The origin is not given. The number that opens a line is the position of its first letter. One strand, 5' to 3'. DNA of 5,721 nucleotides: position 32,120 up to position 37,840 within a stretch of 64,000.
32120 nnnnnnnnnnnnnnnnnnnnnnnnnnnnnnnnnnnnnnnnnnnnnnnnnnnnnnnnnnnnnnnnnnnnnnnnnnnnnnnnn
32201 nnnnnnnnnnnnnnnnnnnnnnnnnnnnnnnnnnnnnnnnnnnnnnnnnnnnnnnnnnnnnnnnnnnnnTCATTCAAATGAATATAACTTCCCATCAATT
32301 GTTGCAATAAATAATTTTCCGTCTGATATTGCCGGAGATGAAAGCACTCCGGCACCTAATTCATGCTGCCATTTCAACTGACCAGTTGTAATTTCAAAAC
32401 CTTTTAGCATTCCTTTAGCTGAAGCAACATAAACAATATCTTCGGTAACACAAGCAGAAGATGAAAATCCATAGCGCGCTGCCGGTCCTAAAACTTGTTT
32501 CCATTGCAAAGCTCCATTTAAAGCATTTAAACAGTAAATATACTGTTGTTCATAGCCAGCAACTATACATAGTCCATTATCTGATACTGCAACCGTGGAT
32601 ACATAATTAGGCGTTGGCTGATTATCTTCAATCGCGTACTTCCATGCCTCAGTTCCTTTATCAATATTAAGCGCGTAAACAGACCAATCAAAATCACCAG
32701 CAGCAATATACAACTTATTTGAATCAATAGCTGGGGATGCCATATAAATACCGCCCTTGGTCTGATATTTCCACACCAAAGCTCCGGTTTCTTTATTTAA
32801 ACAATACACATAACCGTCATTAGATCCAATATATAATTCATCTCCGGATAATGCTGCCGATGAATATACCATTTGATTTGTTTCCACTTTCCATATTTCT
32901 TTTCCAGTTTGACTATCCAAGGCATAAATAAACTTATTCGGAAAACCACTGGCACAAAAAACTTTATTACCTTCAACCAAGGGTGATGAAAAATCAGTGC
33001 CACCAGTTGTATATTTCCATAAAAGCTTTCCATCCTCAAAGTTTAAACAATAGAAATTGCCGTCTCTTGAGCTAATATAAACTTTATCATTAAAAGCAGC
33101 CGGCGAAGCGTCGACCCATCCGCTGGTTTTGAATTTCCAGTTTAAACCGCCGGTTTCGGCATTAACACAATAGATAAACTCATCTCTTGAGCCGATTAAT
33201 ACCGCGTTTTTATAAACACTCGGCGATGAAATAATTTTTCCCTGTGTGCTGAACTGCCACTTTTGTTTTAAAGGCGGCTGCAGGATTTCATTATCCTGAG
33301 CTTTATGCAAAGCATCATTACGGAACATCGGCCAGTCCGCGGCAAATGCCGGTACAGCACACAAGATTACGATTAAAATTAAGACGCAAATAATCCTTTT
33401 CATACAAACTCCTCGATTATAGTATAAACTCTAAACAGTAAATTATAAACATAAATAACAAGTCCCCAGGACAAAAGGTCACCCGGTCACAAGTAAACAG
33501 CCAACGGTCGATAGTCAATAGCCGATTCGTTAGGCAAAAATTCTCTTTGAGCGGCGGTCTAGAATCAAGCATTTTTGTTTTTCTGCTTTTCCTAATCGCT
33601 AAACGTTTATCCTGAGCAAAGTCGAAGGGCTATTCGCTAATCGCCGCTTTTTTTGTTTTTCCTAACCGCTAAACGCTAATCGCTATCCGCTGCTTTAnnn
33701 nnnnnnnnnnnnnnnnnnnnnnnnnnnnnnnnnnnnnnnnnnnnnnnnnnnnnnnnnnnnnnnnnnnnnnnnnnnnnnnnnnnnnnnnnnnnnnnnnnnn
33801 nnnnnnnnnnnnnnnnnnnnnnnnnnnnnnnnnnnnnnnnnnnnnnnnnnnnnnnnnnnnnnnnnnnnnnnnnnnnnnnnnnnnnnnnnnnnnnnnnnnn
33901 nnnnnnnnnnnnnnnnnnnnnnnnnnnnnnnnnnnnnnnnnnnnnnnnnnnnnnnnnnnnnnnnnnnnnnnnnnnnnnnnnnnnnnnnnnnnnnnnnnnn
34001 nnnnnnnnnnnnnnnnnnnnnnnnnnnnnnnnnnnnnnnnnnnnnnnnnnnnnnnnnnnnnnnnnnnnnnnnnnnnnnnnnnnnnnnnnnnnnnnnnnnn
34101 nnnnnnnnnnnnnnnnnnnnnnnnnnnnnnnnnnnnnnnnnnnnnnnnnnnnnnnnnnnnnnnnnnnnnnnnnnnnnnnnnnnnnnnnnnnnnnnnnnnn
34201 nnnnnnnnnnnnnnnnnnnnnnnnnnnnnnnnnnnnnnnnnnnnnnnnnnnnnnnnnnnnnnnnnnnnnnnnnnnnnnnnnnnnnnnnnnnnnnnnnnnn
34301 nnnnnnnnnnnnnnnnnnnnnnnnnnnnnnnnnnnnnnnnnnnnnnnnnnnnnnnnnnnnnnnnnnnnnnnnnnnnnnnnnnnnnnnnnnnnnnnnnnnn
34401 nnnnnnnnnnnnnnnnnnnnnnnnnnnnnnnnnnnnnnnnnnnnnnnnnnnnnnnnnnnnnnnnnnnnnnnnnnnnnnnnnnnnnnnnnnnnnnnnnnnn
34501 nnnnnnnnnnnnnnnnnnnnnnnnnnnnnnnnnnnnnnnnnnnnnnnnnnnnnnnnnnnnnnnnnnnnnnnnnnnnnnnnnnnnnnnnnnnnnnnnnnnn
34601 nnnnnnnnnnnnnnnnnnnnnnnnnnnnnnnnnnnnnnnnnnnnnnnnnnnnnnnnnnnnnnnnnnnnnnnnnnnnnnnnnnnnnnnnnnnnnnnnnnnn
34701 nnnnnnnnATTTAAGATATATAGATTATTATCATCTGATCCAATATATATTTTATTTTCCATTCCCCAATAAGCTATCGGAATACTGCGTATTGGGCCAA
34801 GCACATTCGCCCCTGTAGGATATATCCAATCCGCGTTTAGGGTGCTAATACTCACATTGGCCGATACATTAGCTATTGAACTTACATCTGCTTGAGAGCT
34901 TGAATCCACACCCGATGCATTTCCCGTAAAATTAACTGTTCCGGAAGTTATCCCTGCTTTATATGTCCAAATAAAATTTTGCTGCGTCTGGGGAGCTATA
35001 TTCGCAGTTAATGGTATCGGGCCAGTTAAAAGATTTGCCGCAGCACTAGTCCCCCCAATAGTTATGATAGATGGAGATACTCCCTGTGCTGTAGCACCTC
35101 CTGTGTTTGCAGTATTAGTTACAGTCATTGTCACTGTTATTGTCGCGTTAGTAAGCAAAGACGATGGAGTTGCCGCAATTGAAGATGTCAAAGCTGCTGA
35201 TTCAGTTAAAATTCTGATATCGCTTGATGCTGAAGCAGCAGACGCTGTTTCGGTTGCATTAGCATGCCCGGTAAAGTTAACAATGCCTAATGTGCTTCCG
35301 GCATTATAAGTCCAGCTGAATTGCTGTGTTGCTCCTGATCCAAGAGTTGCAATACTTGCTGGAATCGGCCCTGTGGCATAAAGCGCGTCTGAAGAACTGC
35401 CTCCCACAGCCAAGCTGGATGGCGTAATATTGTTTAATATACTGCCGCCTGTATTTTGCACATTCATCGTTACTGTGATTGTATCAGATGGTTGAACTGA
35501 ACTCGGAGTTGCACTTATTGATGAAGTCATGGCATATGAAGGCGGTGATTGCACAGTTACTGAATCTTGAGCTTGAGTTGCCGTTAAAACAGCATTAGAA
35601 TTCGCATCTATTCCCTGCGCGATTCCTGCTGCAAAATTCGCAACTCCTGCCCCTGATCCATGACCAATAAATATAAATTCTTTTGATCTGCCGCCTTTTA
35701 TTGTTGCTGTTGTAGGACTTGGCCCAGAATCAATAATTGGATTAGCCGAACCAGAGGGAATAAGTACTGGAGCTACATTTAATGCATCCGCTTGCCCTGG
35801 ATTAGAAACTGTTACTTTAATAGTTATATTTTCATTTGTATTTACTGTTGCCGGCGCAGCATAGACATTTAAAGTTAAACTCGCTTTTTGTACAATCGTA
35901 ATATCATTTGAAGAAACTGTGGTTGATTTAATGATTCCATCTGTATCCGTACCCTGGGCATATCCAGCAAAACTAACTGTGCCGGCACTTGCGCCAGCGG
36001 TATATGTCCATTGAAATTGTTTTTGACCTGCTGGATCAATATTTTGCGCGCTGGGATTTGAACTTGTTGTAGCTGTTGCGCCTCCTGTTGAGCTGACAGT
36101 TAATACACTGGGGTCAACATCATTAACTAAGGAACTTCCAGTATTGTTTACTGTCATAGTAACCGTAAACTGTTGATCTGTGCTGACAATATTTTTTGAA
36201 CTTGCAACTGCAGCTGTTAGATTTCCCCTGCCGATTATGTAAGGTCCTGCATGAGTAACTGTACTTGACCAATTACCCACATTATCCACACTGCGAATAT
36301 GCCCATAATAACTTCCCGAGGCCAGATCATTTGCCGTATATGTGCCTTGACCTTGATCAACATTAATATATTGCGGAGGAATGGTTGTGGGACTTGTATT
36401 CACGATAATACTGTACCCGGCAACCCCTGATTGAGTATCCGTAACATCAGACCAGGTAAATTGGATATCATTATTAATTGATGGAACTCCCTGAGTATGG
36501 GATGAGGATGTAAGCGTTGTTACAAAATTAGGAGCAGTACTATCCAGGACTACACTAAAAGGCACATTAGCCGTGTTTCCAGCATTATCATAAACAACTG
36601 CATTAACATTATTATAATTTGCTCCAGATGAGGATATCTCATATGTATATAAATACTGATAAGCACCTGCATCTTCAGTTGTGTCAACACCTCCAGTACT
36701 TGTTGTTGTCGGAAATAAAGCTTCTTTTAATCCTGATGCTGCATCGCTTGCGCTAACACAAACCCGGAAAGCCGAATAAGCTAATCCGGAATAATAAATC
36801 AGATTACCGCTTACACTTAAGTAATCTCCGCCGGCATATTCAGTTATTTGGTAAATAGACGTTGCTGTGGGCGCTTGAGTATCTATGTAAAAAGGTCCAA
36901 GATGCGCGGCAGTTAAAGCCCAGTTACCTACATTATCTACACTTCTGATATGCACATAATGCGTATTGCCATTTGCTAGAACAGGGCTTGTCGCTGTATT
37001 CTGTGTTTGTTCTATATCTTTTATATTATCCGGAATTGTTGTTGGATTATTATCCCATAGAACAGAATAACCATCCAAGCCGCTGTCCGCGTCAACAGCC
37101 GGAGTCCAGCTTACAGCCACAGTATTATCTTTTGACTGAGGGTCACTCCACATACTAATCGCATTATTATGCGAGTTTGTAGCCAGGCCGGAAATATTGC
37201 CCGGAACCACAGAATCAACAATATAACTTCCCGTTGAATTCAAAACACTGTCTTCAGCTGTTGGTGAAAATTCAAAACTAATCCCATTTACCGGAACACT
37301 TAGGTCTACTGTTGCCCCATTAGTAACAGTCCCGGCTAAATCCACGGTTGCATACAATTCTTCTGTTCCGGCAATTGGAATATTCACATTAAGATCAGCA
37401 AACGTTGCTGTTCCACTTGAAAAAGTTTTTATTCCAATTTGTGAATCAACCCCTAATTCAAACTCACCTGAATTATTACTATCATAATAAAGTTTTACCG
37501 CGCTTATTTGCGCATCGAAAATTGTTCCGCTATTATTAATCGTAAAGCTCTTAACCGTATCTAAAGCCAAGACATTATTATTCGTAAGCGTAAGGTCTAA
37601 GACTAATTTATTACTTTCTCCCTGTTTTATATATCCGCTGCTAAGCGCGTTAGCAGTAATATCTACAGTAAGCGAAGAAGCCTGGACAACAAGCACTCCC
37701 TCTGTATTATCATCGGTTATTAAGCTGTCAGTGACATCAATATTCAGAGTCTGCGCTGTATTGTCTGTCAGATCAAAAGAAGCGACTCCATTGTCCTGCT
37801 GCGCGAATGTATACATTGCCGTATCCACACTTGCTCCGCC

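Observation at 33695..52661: Two giant ORFs are one ~6340-aa gene interrupted at a C5 homopolymer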

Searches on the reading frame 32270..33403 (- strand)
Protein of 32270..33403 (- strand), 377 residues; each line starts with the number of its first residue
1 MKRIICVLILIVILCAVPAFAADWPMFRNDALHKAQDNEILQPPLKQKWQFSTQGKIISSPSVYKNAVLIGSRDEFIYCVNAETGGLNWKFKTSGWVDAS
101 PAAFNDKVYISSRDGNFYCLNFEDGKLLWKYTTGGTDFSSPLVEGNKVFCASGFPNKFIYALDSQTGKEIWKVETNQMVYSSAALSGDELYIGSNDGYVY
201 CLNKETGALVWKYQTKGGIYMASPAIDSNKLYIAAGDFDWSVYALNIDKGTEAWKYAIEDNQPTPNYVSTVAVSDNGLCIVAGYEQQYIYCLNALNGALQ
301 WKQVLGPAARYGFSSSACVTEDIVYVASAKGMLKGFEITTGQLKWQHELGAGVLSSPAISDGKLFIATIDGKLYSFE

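Call 24: search_protein_families(library=pfam, proteins=[window:32270-33403:-], max_evalue=0.001)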
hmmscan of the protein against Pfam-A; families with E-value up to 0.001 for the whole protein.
window:32270-33403:- (377 aa): 10 families
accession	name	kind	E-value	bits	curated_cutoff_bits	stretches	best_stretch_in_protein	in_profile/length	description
PF13570.13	Beta-prop_ACSF4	-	1.9e-63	215.3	133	2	47-259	41-254/329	Beta-alanine-activating enzyme, beta-propeller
PF13360.13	PQQ_2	-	1.1e-45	156.5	27.6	3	159-310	5-150/233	Outer membrane protein assembly factor BamB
PF25292.1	Beta-prop_CGLA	-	1.8e-16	60.9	26.8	2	188-246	45-103/316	Lambda-carrageenase beta-propeller domain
PF01011.28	PQQ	-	1.2e-14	54.5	26.7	0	140-176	52-86/595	Glucose/ethanol/alcohol dehydrogenase, beta-propeller domain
PF25293.1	Beta-prop_EMC1_N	-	3.2e-09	37.2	34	1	285-353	39-107/219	EMC1 N-terminal beta-propeller domain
PF23414.1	Beta-prop_EML_2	-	2.8e-07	30.6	90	1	193-296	16-112/266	Echinoderm microtubule-associated protein second beta-propeller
PF25171.1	Beta-prop_WDR36-Utp21_1st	-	2.6e-05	24.2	80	0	100-210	115-185/266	WDR36/Utp21 first beta-propeller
PF24807.1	WD40_CDC20-Fz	-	3.2e-05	23.8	200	0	128-249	44-166/292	CDC20/Fizzy WD40 domain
PF25174.1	Beta-prop_THOC3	-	3.3e-05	23.5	305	0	150-298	103-246/272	THOC3 beta-propeller domain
PF24796.1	WDR55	-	0.00046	19.8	200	0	160-290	36-162/296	WDR55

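Call 34: find_encoding_contigs(protein=window:32270-33403:-, flank=10000, max_places=10)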
Protein window:32270-33403:- (377 aa): no gene with exactly this product is on record in the collection.

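Call 36: find_encoding_contigs(protein=P0024, flank=10000, max_places=5)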
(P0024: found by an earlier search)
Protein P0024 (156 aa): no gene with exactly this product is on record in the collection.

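Call 37: find_encoding_contigs(protein=P0025, flank=10000, max_places=5)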
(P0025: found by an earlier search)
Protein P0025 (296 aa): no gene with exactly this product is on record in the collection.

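Call 65: find_encoding_contigs(protein=P0018, flank=10000, max_places=4)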
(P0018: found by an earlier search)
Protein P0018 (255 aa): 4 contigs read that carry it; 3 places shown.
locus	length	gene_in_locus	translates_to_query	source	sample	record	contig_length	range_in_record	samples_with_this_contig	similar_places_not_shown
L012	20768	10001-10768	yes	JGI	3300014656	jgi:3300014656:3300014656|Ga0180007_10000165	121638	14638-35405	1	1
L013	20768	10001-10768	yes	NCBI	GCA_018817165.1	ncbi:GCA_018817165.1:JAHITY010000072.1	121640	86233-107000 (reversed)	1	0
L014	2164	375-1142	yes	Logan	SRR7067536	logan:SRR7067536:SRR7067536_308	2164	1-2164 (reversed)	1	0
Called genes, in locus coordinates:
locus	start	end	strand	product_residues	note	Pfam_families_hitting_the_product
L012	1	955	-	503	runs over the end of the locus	-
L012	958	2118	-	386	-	PF13439:Glyco_transf_4, PF13477:Glyco_trans_4_2, PF13579:Glyco_trans_4_4, PF20706:GT4-conflict (weak), PF00534:Glycos_transf_1, PF13692:Glyco_trans_1_4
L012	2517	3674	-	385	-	PF13353:Fer4_12 (weak), PF04055:Radical_SAM, PF13186:SPASM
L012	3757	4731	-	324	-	PF12836:HHH_3, PF03934:T2SSK (weak)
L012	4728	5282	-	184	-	PF11612:T2SSJ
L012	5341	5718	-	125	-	PF07963:N_methyl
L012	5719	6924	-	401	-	PF28597:T2SSF_N, PF00482:T2SSF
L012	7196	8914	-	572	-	PF05157:MshEN, PF00437:T2SSE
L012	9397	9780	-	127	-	-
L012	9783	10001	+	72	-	PF00376:MerR, PF13411:MerR_1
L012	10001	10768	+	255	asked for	PF00142:Fer4_NifH (weak), PF01656:CbiA, PF02374:ArsA_ATPase (weak), PF06564:CBP_BcsQ, PF09140:MipZ (weak), PF10609:ParA, PF13614:AAA_31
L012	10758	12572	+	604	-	PF11104:PilM_2, PF14450:FtsA, PF05137:PilN (weak)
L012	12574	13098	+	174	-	PF04612:T2SSM (faint), PF04350:PilO (weak), PF10741:T2SSM_b (weak)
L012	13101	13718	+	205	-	-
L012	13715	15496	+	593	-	PF21305:type_II_gspD_N0, PF03958:Secretin_N, PF00263:Secretin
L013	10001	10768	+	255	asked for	PF00142:Fer4_NifH (weak), PF01656:CbiA, PF02374:ArsA_ATPase (weak), PF06564:CBP_BcsQ, PF09140:MipZ (weak), PF10609:ParA, PF13614:AAA_31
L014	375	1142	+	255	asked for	PF00142:Fer4_NifH (weak), PF01656:CbiA, PF02374:ArsA_ATPase (weak), PF06564:CBP_BcsQ, PF09140:MipZ (weak), PF10609:ParA, PF13614:AAA_31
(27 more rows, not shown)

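Call 76: find_encoding_contigs(protein=P0026, flank=10000, max_places=3)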
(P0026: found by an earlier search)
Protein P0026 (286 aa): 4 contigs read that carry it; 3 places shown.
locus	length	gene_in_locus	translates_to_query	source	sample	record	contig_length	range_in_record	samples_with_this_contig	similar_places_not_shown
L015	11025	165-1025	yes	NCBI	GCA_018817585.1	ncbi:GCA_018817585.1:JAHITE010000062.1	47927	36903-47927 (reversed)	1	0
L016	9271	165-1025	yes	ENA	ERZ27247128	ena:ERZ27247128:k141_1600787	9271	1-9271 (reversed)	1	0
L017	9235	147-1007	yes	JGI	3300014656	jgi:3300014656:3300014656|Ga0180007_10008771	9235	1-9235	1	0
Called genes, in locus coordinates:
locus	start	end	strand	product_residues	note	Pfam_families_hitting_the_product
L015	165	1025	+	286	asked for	PF01797:Y1_Tnp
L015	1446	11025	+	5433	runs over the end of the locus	PF27237:AF_1625_C, PF13570:Beta-prop_ACSF4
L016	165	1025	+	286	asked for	PF01797:Y1_Tnp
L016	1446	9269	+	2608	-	?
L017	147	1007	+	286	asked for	PF01797:Y1_Tnp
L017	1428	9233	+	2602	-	?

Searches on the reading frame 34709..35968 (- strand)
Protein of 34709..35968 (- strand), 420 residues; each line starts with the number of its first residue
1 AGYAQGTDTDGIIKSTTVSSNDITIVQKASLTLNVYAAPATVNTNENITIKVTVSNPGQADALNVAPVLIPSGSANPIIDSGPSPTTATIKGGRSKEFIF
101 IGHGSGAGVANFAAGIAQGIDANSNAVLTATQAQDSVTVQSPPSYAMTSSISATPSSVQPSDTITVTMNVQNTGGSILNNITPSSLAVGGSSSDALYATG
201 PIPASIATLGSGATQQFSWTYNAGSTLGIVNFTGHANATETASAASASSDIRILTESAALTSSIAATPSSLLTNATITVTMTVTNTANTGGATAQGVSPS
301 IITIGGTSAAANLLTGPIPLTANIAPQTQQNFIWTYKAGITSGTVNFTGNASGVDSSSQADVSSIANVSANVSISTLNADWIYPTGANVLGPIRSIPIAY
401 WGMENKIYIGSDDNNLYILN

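Call 53: search_protein_families(library=pfam, proteins=[window:34709-35968:-], max_evalue=1)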
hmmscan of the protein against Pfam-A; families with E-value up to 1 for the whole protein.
window:34709-35968:- (420 aa): 3 families
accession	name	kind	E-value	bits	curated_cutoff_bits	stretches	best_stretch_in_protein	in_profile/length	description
PF07705.17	CARDB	-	3.1e-07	31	22.7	2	31-73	4-46/101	CARDB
PF00207.28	A2M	-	0.0024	18.1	21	0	37-60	61-84/92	Alpha-2-macroglobulin family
PF16116.10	DUF4832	-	0.025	14.8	29.2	0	152-220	112-179/216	Domain of unknown function (DUF4832)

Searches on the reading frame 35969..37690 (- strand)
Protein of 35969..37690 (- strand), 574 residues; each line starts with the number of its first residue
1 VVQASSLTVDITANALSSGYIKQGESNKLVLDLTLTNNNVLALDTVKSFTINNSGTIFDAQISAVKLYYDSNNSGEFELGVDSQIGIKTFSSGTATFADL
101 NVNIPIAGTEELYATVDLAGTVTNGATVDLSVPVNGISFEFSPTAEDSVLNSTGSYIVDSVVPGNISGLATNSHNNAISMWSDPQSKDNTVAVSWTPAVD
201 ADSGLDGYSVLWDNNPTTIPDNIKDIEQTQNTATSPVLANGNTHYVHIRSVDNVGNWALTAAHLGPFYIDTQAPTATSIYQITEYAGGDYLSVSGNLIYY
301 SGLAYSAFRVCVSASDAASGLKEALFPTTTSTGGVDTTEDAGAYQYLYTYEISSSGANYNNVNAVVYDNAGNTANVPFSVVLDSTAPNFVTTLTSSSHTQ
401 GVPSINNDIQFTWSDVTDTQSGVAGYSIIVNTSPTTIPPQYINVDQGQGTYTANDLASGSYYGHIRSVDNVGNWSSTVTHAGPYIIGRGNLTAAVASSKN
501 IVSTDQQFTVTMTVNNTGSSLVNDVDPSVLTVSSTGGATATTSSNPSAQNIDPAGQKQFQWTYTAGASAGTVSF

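Call 53: search_protein_families(library=pfam, proteins=[window:35969-37690:-], max_evalue=1)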
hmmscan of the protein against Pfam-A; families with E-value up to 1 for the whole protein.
window:35969-37690:- (574 aa): 2 families
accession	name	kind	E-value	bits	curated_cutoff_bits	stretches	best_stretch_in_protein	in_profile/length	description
PF13584.12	BatD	-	0.038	15.1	24.1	1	496-565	2-61/92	BatD DUF11 like domain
PF24489.1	Ig_J_second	-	0.064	13.7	27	0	231-256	58-83/105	Tip attachment protein J second Ig-like domain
